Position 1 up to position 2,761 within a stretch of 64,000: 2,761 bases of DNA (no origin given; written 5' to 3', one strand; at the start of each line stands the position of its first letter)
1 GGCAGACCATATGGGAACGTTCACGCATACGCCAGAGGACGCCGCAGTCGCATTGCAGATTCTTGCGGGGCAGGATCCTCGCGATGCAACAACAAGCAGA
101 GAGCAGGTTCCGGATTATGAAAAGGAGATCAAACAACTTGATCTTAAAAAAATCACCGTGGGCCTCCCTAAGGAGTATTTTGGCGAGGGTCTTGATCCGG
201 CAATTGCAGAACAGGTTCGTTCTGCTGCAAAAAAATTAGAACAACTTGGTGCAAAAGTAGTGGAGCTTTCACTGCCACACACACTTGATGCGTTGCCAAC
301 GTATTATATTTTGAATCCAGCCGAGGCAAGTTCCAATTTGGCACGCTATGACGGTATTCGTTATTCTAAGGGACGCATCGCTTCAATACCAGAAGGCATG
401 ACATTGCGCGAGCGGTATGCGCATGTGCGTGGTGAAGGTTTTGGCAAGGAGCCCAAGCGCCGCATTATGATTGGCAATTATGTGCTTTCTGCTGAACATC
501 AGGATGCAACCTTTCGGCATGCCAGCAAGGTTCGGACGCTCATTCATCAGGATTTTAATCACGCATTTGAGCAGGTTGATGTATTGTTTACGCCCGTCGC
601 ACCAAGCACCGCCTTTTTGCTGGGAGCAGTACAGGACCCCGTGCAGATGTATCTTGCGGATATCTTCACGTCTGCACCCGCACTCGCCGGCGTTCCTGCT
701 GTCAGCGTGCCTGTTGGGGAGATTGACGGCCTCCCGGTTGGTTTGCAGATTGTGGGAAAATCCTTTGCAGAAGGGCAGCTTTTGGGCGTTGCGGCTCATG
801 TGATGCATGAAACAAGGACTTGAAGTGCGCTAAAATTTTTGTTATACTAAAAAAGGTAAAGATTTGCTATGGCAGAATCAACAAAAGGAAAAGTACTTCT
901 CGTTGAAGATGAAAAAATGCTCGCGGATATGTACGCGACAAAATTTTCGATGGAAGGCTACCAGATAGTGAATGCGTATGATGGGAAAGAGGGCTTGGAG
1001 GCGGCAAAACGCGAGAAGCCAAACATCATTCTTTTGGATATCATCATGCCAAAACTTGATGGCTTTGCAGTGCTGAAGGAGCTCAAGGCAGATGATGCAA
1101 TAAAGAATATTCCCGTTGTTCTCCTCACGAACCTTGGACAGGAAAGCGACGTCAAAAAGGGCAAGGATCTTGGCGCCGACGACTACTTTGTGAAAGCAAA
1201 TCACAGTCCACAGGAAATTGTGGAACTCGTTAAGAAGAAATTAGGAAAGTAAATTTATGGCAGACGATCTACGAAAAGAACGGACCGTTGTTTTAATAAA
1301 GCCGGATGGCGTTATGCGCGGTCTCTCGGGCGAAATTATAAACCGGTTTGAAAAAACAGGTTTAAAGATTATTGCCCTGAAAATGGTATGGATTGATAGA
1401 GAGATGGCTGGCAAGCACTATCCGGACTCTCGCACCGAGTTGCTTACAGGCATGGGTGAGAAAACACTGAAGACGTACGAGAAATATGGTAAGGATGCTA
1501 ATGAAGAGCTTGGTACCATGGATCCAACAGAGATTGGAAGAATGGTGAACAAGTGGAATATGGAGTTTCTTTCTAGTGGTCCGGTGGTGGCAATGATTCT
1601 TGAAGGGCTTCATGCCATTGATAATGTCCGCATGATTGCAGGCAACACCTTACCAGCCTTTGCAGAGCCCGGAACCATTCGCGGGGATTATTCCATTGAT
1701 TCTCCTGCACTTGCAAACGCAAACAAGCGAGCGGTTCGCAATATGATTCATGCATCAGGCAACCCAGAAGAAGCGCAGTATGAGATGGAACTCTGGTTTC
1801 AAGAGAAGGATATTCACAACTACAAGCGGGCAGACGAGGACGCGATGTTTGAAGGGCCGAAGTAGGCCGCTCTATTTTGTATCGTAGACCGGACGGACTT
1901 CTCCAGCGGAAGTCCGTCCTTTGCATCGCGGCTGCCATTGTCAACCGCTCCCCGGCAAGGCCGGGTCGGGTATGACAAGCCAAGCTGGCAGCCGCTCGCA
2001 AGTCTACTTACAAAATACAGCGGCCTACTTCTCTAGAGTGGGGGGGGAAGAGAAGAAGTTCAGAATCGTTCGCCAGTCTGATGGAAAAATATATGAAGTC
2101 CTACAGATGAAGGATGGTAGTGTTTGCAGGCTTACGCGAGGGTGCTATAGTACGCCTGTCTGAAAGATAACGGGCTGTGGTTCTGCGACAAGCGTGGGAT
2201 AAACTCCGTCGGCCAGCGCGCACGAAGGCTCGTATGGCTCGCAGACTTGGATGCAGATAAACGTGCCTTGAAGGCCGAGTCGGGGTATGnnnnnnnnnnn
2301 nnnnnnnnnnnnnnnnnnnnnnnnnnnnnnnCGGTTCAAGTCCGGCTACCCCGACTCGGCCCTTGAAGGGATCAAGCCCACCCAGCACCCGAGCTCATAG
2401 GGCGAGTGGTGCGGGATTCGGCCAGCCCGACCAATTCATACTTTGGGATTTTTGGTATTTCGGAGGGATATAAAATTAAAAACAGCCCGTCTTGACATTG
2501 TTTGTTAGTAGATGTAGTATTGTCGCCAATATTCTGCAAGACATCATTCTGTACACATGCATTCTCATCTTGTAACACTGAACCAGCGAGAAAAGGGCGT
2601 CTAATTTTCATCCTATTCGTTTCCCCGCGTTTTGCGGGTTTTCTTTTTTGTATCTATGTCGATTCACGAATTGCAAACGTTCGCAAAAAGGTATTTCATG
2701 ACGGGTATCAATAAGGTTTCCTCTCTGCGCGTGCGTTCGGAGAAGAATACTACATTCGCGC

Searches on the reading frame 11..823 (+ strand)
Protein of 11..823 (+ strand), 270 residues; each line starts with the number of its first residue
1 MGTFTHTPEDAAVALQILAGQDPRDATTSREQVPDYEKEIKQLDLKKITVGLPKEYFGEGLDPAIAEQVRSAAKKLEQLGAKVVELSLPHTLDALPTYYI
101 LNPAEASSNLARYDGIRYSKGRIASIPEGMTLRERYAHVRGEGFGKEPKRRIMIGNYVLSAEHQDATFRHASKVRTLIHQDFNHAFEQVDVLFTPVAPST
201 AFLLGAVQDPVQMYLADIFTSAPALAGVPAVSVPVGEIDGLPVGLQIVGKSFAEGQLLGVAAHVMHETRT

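Call 7: search_protein_families(library=pfam, proteins=[window:11-823:+], max_evalue=0.01)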
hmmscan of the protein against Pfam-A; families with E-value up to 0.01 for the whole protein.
window:11-823:+ (270 aa): 1 family
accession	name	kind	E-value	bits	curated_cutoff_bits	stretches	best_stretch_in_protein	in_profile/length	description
PF01425.27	Amidase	-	8.4e-56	190.3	27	1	2-258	190-445/445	Amidase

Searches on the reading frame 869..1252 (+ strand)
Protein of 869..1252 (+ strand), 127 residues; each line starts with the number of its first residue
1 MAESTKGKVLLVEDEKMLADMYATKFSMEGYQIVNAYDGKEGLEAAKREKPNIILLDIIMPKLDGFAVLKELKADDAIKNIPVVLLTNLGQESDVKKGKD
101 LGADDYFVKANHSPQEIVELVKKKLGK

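Call 7: search_protein_families(library=pfam, proteins=[window:869-1252:+], max_evalue=0.01)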
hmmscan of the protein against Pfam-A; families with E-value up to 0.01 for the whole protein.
window:869-1252:+ (127 aa): 1 family
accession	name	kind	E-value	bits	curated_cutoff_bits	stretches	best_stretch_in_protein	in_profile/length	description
PF00072.30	Response_reg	-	7.4e-24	84.5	30.2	1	9-121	1-110/111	Response regulator receiver domain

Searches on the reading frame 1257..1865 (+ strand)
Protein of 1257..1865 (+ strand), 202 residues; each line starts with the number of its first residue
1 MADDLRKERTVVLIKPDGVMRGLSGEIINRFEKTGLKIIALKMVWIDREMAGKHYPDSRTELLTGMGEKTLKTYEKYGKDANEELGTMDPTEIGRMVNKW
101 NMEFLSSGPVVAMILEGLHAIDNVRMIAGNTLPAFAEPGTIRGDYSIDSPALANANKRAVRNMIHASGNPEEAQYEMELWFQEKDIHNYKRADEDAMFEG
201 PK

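Call 7: search_protein_families(library=pfam, proteins=[window:1257-1865:+], max_evalue=0.01)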
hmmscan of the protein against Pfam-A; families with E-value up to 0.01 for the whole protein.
window:1257-1865:+ (202 aa): 1 family
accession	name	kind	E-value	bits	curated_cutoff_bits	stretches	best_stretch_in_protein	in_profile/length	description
PF00334.24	NDK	-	4.9e-38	130.5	27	2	101-186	60-135/135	Nucleoside diphosphate kinase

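Call 58: find_homologous_proteins(query=window:1257-1862:+, max_evalue=1e-60)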
Query window:1257-1862:+ (202 aa): 1105 proteins with E <= 1e-60 among 1881 candidates; the best 120 are listed.
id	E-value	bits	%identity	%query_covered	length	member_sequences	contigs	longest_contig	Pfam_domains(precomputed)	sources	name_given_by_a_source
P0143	4.1e-131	452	100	100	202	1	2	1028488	PF00334.25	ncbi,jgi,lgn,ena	ncbi:MAG: nucleoside-diphosphate kinase [Patescibacteria group bacterium]|jgi:nucleoside-diphosphate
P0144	2.0e-115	401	86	100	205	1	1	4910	PF00334.25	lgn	-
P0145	3.2e-109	381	83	98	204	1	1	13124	PF00334.25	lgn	-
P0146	1.2e-107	376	81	100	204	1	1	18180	PF00334.25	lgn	-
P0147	5.4e-107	374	81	99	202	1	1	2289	PF00334.25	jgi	jgi:nucleoside-diphosphate kinase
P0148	1.4e-105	369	80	99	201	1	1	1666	PF00334.25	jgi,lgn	-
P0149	1.9e-105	369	80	99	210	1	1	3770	PF00334.25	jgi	jgi:nucleoside-diphosphate kinase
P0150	9.3e-105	366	78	99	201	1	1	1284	PF00334.25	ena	-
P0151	4.3e-104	364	78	99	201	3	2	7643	PF00334.25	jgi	jgi:nucleoside-diphosphate kinase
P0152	4.7e-104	364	80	99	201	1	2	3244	PF00334.25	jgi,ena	-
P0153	4.4e-102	358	78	99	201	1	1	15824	PF00334.25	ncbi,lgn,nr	ncbi:nucleoside-diphosphate kinase [Candidatus Falkowbacteria bacterium]|nr:nucleoside-diphosphate k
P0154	4.6e-102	358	78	98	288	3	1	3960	PF00334.25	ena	-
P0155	1.0e-100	353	77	97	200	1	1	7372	PF00334.25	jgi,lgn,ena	-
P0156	1.3e-100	353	80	95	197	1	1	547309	PF00334.25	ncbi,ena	-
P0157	4.0e-100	351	77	95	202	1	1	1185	PF00334.25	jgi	jgi:nucleoside-diphosphate kinase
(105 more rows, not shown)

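Call 59: find_encoding_contigs(protein=P0144, flank=6000, max_places=2)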
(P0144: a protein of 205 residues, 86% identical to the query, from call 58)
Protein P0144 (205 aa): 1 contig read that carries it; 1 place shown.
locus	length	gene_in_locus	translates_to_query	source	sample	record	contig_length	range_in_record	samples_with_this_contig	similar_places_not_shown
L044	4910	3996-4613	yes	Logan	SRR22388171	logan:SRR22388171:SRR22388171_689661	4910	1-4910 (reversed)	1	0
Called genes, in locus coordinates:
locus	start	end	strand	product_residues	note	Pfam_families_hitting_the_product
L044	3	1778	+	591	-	?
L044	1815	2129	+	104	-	PF02686:GatC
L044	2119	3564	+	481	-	PF01425:Amidase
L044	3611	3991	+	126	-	PF00072:Response_reg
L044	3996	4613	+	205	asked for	PF00334:NDK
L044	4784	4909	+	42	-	?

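Call 60: find_encoding_contigs(protein=P0145, flank=8000, max_places=2)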
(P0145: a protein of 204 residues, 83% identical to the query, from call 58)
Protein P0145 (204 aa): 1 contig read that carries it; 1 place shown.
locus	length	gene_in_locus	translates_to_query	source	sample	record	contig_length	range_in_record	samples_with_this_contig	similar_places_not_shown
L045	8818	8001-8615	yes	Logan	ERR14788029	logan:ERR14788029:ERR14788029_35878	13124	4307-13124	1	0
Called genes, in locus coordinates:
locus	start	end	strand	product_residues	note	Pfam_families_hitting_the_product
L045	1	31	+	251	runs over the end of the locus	PF06750:A24_N_bact, PF01478:Peptidase_A24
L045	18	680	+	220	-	-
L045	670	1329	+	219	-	-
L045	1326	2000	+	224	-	-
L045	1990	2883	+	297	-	-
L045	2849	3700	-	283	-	PF00149:Metallophos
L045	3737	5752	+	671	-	PF22745:Nlig-Ia, PF01653:DNA_ligase_aden, PF03120:OB_DNA_ligase, PF14520:HHH_5 (weak), PF00633:HHH (faint), PF12826:HHH_2, PF14520:HHH_5 (weak), PF00533:BRCT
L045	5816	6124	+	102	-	PF02686:GatC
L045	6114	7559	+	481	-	PF01425:Amidase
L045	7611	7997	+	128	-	PF00072:Response_reg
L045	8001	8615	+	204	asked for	PF00334:NDK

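Call 61: find_encoding_contigs(protein=P0149, flank=4000, max_places=2)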
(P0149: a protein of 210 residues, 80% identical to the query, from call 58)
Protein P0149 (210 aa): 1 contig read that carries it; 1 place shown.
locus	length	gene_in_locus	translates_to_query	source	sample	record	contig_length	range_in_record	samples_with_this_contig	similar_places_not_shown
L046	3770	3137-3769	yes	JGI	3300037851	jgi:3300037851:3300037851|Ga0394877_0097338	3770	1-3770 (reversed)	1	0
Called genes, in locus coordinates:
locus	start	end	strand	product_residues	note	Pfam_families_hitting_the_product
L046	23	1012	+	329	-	PF00512:HisKA, PF02518:HATPase_c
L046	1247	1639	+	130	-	PF00072:Response_reg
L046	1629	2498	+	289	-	PF00753:Lactamase_B, PF12706:Lactamase_B_2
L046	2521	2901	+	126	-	PF00072:Response_reg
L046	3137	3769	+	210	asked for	PF00334:NDK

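Call 69: find_encoding_contigs(protein=P0143, flank=6000, max_places=8)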
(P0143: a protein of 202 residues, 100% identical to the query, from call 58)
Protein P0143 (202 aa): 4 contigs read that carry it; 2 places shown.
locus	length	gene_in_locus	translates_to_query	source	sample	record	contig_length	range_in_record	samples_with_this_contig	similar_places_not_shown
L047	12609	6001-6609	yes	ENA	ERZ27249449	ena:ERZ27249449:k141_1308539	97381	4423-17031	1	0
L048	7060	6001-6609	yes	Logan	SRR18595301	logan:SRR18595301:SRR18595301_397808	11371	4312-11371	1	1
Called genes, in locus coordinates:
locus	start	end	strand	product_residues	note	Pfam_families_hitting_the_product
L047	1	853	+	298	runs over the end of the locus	-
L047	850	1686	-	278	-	PF00149:Metallophos, PF12850:Metallophos_2 (weak)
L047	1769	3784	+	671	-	PF22745:Nlig-Ia, PF01653:DNA_ligase_aden, PF09414:RNA_ligase (faint), PF03120:OB_DNA_ligase, PF14520:HHH_5 (weak), PF12826:HHH_2, PF14520:HHH_5 (weak), PF00533:BRCT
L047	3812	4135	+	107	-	PF02686:GatC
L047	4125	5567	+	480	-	PF01425:Amidase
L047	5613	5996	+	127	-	PF00072:Response_reg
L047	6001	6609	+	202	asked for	PF00334:NDK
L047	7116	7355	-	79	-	-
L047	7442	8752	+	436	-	-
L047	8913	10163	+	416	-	-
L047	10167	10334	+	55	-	-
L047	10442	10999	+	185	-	-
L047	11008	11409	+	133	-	PF00293:NUDIX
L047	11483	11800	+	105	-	PF01022:HTH_5, PF01047:MarR (faint), PF12840:HTH_20, PF13412:HTH_24 (weak)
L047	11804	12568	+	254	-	PF02683:DsbD_TM, PF13386:DsbD_2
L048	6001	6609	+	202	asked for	PF00334:NDK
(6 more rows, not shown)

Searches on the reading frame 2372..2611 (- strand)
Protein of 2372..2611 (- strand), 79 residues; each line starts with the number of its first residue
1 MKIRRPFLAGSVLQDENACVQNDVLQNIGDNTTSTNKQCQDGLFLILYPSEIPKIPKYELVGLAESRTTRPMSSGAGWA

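Call 7: search_protein_families(library=pfam, proteins=[window:2372-2611:-], max_evalue=0.01)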
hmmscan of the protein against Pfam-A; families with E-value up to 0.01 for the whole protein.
window:2372-2611:- (79 aa): 0 families

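Call 51: search_protein_families(library=pfam, proteins=[window:2375-2611:-], max_evalue=0.1)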
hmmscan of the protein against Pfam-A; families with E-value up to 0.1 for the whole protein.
seq(79 aa): 0 families
